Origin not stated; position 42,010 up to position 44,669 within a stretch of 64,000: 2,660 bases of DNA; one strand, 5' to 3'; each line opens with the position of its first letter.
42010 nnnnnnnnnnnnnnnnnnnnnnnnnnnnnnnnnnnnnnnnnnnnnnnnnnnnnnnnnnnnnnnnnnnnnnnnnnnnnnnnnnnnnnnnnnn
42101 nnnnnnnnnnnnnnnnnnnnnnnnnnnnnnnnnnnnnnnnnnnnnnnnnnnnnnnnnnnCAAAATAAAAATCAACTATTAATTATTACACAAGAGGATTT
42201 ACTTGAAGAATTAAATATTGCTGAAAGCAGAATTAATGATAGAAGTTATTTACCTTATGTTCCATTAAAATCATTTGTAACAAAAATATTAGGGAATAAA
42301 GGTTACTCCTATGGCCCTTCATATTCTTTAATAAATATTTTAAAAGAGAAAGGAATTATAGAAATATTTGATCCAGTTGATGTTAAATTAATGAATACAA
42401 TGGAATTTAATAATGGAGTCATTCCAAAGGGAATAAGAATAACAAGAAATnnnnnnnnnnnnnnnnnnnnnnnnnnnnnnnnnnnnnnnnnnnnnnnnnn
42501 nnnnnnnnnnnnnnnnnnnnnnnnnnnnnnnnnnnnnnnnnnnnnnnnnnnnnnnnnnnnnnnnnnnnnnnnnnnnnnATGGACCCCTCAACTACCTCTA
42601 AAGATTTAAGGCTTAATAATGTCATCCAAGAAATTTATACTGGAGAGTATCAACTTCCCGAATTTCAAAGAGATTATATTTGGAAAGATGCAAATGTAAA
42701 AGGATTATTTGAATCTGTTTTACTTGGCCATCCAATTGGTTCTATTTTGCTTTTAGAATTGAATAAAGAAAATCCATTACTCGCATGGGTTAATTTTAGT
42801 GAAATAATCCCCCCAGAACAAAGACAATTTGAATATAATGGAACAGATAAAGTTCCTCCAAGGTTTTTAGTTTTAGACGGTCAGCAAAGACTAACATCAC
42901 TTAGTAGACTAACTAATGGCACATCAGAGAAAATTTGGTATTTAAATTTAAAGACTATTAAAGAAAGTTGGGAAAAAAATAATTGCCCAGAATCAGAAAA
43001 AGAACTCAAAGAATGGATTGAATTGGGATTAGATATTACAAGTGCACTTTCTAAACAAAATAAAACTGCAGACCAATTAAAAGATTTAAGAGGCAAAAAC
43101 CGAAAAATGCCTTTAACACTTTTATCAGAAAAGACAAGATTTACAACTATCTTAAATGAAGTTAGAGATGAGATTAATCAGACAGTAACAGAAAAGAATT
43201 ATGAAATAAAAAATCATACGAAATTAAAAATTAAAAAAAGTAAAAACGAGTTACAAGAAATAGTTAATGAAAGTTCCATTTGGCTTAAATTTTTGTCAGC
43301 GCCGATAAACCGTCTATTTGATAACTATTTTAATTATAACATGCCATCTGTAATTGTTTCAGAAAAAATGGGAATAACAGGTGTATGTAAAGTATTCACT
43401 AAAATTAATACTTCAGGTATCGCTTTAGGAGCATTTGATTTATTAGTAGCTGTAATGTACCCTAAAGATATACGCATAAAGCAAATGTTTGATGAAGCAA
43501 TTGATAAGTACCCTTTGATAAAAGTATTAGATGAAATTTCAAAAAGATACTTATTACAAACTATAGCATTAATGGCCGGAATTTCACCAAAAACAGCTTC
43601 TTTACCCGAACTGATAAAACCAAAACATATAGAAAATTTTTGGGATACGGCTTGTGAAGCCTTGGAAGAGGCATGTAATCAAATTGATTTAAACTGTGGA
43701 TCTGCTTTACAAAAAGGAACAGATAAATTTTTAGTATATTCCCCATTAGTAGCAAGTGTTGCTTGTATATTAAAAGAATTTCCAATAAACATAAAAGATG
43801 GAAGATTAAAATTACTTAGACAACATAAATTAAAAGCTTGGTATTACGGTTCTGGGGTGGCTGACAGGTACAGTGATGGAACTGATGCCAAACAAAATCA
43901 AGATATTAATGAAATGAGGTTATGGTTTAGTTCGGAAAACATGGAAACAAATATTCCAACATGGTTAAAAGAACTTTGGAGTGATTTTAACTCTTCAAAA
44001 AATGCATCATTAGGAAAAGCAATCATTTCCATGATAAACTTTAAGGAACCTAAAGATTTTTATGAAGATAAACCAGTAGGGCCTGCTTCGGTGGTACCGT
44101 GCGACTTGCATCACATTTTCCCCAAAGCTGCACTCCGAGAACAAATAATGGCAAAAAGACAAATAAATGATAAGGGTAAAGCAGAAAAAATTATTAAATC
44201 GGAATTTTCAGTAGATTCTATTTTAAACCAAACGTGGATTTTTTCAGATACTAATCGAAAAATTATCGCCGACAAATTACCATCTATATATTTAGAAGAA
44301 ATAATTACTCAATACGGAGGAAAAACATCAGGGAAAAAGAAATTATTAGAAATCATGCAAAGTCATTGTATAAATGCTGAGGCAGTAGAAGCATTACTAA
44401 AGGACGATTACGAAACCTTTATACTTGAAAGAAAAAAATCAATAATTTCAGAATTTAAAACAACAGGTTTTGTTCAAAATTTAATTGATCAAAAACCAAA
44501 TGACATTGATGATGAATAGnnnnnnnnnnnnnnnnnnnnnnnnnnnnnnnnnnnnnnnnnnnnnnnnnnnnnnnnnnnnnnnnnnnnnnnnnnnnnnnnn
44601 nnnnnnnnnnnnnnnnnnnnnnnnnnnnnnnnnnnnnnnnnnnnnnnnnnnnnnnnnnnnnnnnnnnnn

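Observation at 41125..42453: Three-part HEPN protein of unknown architecture in the middle of the island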

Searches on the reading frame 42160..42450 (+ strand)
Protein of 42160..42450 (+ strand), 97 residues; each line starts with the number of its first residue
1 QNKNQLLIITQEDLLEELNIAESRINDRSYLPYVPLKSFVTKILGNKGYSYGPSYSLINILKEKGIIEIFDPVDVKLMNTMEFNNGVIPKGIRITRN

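Call 44: search_solved_structures(query=A5, max_evalue=10, show_alignments=2)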
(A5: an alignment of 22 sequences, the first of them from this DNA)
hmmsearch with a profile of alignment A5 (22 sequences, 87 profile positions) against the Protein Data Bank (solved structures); distinct sequences matched with E-value up to 10: 1.
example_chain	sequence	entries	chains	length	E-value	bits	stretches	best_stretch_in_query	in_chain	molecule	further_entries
9ijj_4R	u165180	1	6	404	0.44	13.5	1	18-43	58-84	Putative aspartate aminotransferase, cytoplasmic 2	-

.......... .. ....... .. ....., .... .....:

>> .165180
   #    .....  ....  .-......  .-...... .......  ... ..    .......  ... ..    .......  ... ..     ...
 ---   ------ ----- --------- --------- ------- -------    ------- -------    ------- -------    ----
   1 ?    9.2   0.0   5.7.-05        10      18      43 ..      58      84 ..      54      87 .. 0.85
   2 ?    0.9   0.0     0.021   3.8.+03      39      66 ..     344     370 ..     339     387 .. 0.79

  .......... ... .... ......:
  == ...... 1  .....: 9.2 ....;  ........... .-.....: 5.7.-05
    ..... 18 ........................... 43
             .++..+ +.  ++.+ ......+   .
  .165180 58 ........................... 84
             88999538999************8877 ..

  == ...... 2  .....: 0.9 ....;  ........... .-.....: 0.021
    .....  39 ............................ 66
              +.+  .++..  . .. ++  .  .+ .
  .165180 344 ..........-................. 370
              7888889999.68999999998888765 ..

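Call 56: search_protein_representatives(alignment_id=A5)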
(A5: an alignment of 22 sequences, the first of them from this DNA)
Query: 22 sequences, 87 profile positions. Proteins with E-value up to 0.001 (for the whole library): 210; up to 1e-10: 96; up to 1e-30: 4. The best 150 are listed.
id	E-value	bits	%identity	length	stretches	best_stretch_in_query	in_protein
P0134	9.3e-34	131.1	-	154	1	2-87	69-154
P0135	1.4e-33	130.6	-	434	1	2-87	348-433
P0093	3.8e-32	125.9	-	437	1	3-87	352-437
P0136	3.8e-32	125.9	-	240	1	6-87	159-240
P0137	1.8e-30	120.6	-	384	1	4-87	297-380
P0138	2.8e-30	120.0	-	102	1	5-87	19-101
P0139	7.1e-28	112.3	-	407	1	3-85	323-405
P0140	3.9e-24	100.3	-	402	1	3-86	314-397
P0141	6.0e-24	99.7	-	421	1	3-86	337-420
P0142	6.9e-24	99.5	-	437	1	5-86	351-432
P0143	4.0e-23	97.1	-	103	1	4-86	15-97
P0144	1.5e-22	95.2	-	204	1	3-85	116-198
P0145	1.6e-22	95.1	-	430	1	3-86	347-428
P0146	1.8e-22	94.9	-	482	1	4-86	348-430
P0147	5.0e-22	93.5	-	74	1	15-86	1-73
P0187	9.3e-14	67.0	-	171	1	5-86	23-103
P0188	9.6e-14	67.0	-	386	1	3-86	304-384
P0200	4.8e-13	64.7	-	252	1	5-86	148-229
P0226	7.0e-11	57.8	-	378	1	2-68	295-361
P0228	8.4e-11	57.5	-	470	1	3-85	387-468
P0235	4.5e-10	55.2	-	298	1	3-86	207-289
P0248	6.4e-09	51.5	-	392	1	4-86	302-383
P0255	2.3e-08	49.7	-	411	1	3-83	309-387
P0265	1.0e-07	47.7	-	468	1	9-86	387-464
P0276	3.3e-07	46.0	-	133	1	5-86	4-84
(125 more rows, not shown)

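Call 59: search_protein_families(library=pfam, proteins=[P0188, P0226, P0228, P0248, P0255, P0265, P0235, P0200, P0276, P0187], max_evalue=0.01)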
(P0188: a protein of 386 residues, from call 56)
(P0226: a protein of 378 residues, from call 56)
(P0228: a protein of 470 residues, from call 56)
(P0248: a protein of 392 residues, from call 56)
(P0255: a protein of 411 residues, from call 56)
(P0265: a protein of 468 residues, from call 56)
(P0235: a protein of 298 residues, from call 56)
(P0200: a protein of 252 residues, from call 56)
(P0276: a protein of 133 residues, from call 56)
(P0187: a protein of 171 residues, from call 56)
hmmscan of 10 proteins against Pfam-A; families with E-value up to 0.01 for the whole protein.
P0188 (386 aa): 2 families
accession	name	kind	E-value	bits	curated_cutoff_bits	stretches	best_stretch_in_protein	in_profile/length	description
PF18476.7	PIN_8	-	6.6e-61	206.6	26.1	1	24-241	1-227/227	PIN like domain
PF16289.11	PIN_12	-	3.9e-08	34.3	32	1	26-223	2-170/172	PIN domain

P0226 (378 aa): 2 families
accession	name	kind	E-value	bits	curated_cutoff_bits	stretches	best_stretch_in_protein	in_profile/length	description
PF18476.7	PIN_8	-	6.7e-57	193.5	26.1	1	25-242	2-227/227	PIN like domain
PF16289.11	PIN_12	-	2.3e-06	28.6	32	1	26-224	2-170/172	PIN domain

P0228 (470 aa): 1 family
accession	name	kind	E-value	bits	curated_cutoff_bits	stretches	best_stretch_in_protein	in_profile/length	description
PF18476.7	PIN_8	-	7.2e-21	75.6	26.1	1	44-298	2-219/227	PIN like domain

P0248 (392 aa): 2 families
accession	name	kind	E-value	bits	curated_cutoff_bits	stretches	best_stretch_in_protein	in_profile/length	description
PF18476.7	PIN_8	-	5.2e-56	190.6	26.1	1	24-236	1-221/227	PIN like domain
PF16289.11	PIN_12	-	7.2e-06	26.9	32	1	26-225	2-171/172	PIN domain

P0255 (411 aa): 2 families
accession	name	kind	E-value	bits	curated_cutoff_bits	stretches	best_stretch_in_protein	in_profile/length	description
PF18476.7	PIN_8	-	1.3e-60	205.6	26.1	1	24-239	1-225/227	PIN like domain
PF16289.11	PIN_12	-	0.0096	16.8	32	1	27-224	3-171/172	PIN domain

P0265 (468 aa): 0 families

P0235 (298 aa): 1 family
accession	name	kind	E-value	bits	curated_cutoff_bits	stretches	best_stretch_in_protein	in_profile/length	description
PF18476.7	PIN_8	-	9.1e-39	134.1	26.1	1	12-142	93-221/227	PIN like domain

P0200 (252 aa): 2 families
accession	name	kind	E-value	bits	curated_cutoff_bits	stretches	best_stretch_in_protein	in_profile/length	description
PF18476.7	PIN_8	-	9.8e-32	111.1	26.1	1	7-89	149-227/227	PIN like domain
PF16289.11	PIN_12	-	0.001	19.9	32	1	18-71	126-170/172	PIN domain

P0276 (133 aa): 0 families

P0187 (171 aa): 0 families

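Call 60: search_protein_families(library=padloc, proteins=[P0188, P0228, P0255, P0265, P0276, P0187], max_evalue=0.01)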
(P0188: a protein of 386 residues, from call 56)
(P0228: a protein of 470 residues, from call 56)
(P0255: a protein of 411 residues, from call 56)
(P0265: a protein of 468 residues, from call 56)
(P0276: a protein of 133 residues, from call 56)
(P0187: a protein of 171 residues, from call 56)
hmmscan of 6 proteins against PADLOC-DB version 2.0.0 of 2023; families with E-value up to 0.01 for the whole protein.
P0188 (386 aa): 0 families

P0228 (470 aa): 0 families

P0255 (411 aa): 1 family
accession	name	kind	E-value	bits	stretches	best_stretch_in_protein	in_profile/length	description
PDLC04865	PDC-S05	-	0.0052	15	0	130-174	20-65/91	-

P0265 (468 aa): 1 family
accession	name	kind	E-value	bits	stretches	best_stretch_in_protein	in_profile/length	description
PDLC04114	JukB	-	1.3e-11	42.6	1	12-137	10-147/323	-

P0276 (133 aa): 0 families

P0187 (171 aa): 0 families

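Call 68: predict_structure(alignment_id=A5)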
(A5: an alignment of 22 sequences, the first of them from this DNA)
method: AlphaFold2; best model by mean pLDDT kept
length: 97 residues; sequences in the alignment: 22
mean_pLDDT: 83.5   pTM: 0.74
mean pLDDT of the five models: 83.5, 83.3, 83.3, 82.5, 82.4
residues with pLDDT >= 90: 58; 70-90: 14; 50-70: 23; < 50: 2
segments of 3 or more residues with pLDDT < 50: none
pLDDT, mean of each block of 10 residues (from residue 1): 74 96 77 89 94 96 96 61 64 89
secondary structure, 60 per line:
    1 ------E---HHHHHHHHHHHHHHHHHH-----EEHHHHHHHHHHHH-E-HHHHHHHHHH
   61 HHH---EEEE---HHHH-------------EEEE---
elements in order: H11-28 H36-47 H51-63 E67-70 H74-77 E91-94

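Call 70: fold_search(model_id=the predicted structure, library=pdb)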
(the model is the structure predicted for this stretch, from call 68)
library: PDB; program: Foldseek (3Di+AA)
matches with E <= 10: 803; with E <= 0.001: 0
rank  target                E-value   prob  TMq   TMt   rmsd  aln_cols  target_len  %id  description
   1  2ns0                  6.5e-02  0.84  0.45  0.50   6.3        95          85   15  Crystal structure of protein RHA04536 from Rhodococcus sp (released 2006-12-05)
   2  2xig_C                9.2e-02  0.54  0.41  0.28  10.3       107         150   14  The structure of the Helicobacter pylori ferric uptake regulator Fur reveals three functional metal binding sites (released 2011-01-19)
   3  2xig_A                1.1e-01  0.51  0.39  0.28  10.8       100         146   15  The structure of the Helicobacter pylori ferric uptake regulator Fur reveals three functional metal binding sites (released 2011-01-19)
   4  8qdf_B                1.5e-01  0.69  0.44  0.40   5.5        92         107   14  Engineered LmrR with Met-89 replaced by para-boronophenylalanine (released 2024-05-01)
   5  4rb1_B                1.6e-01  0.75  0.47  0.36   8.1        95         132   12  Crystal structure of Magnetospirillum gryphiswaldense MSR-1 Fur-Mn2+-E. coli Fur box (released 2015-07-15)
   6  9h9z_B                1.7e-01  0.66  0.44  0.39   5.5        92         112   14  Crystal structure of Cu(II)-bound LmrR_V15Bpy (released 2025-03-05)
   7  2xig_B                2.0e-01  0.44  0.42  0.29  12.0       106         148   12  The structure of the Helicobacter pylori ferric uptake regulator Fur reveals three functional metal binding sites (released 2011-01-19)
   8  7xuq                  2.1e-01  0.60  0.45  0.40   5.3        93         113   14  Crystal structure of Tpe3.0 complexed with N-Boc-3-alkenylindole (released 2022-09-28)
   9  3eyy_A                2.3e-01  0.75  0.46  0.35   6.9        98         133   11  Structural basis for the specialization of Nur, a nickel-specific Fur homologue, in metal sensing and DNA recognition (released 2009-06-09)
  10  7xup                  2.3e-01  0.57  0.44  0.40   5.2        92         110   14  Crystal structure of TPe3.0 (released 2022-09-28)
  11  5nbc_B                2.6e-01  0.69  0.47  0.37   5.7        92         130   12  Structure of Prokaryotic Transcription Factors (released 2018-05-16)
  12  2dk5_MODEL_1_A        2.6e-01  0.57  0.45  0.47   5.3        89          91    9  Solution structure of Winged-Helix domain in RNA polymerase III 39KDa polypeptide (released 2006-10-06)
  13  9g52_B                2.6e-01  0.57  0.44  0.40   5.4        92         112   14  Crystal structure of LmrR with V15 replaced by unnatural amino acid 4-mercaptophenylalanine, Au(I) bound (released 2024-12-25)
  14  6u5b_A                2.6e-01  0.15  0.27  0.10  10.1        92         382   14  CryoEM Structure of Pyocin R2 - precontracted - baseplate (released 2020-04-15)
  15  7q34_C                2.8e-01  0.57  0.45  0.43   5.0        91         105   13  Crystal structure of the multidrug binding transcriptional regulator LmrR in complex squaraine dye (released 2022-06-01)
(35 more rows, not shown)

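Call 77: find_related_loci(query=A7, collection=genome_contigs, flank=6000)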
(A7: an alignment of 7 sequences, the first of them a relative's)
Query A7 (386 aa) in genome_contigs; peptide patterns used: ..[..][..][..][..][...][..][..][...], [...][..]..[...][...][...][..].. (x = any residue, [..] = any of these).
498 stretches matched a pattern; 403 encode a relative of the query (tblastn E <= 1e-3); the best 80 are kept; 80 distinct loci.
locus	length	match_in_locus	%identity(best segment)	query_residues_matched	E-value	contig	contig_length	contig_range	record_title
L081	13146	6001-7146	46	1-383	4e-106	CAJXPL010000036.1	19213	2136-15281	MAG TPA_asm: uncultured Synechococcus sp. isolate SRR3880208_bin.2_MetaBAT_v2.12.1_MAG genome assembly, contig: NODE_347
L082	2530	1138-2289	44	1-383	8e-105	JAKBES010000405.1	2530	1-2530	MAG: Acidobacteria bacterium isolate BP8.bin17 NODE_99481_length_2530_cov_2.022888, whole genome shotgun sequence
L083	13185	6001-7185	40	1-383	1e-95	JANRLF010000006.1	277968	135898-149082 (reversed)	MAG: Chitinophagales bacterium isolate bins.238 k141_1523455, whole genome shotgun sequence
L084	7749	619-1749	40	1-380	8e-93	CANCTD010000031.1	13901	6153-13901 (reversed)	MAG: Comamonadaceae bacterium isolate JR-MC-H-240519-256 genome assembly, contig: JR-MC-H-240519-C6474, whole genome sho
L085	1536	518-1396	46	1-293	6e-93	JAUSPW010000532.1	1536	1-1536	MAG: Pseudohongiella sp. isolate E23_concoct.bin.24 E23_k141_74045, whole genome shotgun sequence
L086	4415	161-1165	43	1-332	1e-86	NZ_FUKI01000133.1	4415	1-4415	Crenothrix polyspora isolate RSM_CP1, whole genome shotgun sequence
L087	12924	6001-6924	45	1-308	3e-85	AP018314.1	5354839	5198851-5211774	Sphaerospermopsis kisseleviana NIES-73 DNA, nearly complete genome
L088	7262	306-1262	43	1-320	6e-84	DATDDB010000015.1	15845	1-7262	MAG TPA_asm: Gallionellaceae bacterium isolate SMAG_U163 k141_496302, whole genome shotgun sequence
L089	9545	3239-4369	37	1-382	2e-83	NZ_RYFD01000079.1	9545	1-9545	Candidatus Oscillochloris fontis strain Chuk17 NODE_333, whole genome shotgun sequence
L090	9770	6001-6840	44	5-284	2e-83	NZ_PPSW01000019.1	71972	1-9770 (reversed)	Pseudoalteromonas phenolica strain S3663 S3663_contig_19, whole genome shotgun sequence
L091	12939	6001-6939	43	1-324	2e-82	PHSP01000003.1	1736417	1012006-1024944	MAG: Methylobacter sp. KS41 3, whole genome shotgun sequence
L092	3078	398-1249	44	1-284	1e-81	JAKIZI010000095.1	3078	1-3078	MAG: Bacteroidetes bacterium isolate UR.bin43 NODE_95_length_3078_cov_6.061979, whole genome shotgun sequence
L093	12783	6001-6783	50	1-262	8e-84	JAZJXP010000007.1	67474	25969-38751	MAG: Pseudomonadota bacterium isolate ADI_H1L2_2_122_18_3-bin026_1 ADIH1L22_B026_1_000000000007, whole genome shotgun se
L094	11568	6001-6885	42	1-291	8e-74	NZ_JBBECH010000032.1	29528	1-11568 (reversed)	MAG: Saccharospirillum sp. isolate LejiaF_56_82 Lejia_F_2328_length_29528_cov_50, whole genome shotgun sequence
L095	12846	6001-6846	42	1-281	6e-73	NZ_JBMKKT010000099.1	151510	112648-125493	Tenacibaculum sp. MEBiC06402 k141_98, whole genome shotgun sequence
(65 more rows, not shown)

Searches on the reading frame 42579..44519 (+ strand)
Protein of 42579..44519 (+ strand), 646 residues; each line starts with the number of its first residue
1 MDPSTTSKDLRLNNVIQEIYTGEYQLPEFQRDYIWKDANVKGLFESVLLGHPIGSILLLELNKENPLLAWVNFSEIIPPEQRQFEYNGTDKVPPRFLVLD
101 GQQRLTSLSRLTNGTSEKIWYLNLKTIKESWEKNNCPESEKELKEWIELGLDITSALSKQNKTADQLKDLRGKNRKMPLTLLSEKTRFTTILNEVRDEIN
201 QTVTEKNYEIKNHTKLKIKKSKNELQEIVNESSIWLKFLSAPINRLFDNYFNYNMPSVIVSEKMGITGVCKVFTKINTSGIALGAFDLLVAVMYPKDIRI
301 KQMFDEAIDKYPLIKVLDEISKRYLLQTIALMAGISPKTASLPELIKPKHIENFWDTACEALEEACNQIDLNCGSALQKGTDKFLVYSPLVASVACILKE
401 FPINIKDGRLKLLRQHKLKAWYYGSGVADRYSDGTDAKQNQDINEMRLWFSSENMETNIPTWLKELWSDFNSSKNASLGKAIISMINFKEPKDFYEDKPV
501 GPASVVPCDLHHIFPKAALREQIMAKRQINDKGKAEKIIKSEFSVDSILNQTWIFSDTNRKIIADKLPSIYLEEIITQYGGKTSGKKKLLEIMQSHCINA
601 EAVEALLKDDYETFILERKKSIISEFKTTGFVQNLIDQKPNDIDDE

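Call 3: search_protein_families(library=pfam, proteins=[window:42579-44519:+], max_evalue=0.1)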
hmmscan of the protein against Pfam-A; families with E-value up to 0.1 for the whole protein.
window:42579-44519:+ (646 aa): 1 family
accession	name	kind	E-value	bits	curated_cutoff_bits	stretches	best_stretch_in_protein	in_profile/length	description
PF03235.19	GmrSD_N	-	1.4e-27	97.6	33.2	1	13-291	2-196/199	GmrSD restriction endonuclease, N-terminal domain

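Call 4: search_protein_families(library=padloc, proteins=[window:42579-44519:+], max_evalue=0.1)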
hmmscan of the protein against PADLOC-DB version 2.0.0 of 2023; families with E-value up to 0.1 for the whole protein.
window:42579-44519:+ (646 aa): 14 families
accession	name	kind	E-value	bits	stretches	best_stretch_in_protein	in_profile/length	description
PDLC04151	HEC-05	-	3.2e-25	86.9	2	7-366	23-350/600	-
PDLC04709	PDC-M55C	-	1.4e-19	68.2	2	12-108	17-103/554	-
PDLC04150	HEC-05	-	1.8e-17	61.4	1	10-294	8-261/583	-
PDLC02786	SspE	-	1.8e-09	34.5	1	20-148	20-138/766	SspE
PDLC04153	HEC-05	-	6.9e-09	32.4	1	12-110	9-110/621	-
PDLC03877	NsnA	-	1.8e-08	32.1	1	6-128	47-138/385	-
PDLC04154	HEC-06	-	4.3e-07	27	1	22-47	22-47/569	-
PDLC02792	SspE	-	9.9e-07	25.5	1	22-148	23-135/771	SspE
PDLC02687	Orf5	-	2.5e-06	24.5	1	23-48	17-42/543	Orf5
PDLC02695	Orf5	-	1.3e-05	21.8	0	22-44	18-40/601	Orf5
PDLC04155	HEC-06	-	5.5e-05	19.8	1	11-47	8-44/562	-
PDLC04157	HEC-06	-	6e-05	19.8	1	9-46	8-45/558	-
PDLC02688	Orf5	-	0.00012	18.9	1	245-305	178-237/554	Orf5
PDLC02693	Orf5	-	0.00015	18.9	1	23-119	8-87/543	Orf5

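Call 5: search_protein_families(library=ncbifam, proteins=[window:42579-44519:+], max_evalue=0.1)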
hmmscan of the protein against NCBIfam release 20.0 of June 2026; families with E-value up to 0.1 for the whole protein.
window:42579-44519:+ (646 aa): 1 family
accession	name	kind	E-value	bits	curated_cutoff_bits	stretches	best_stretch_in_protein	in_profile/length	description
TIGR03187.1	DGQHR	domain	0.062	13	58.85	0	88-188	88-166/276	DGQHR domain-containing protein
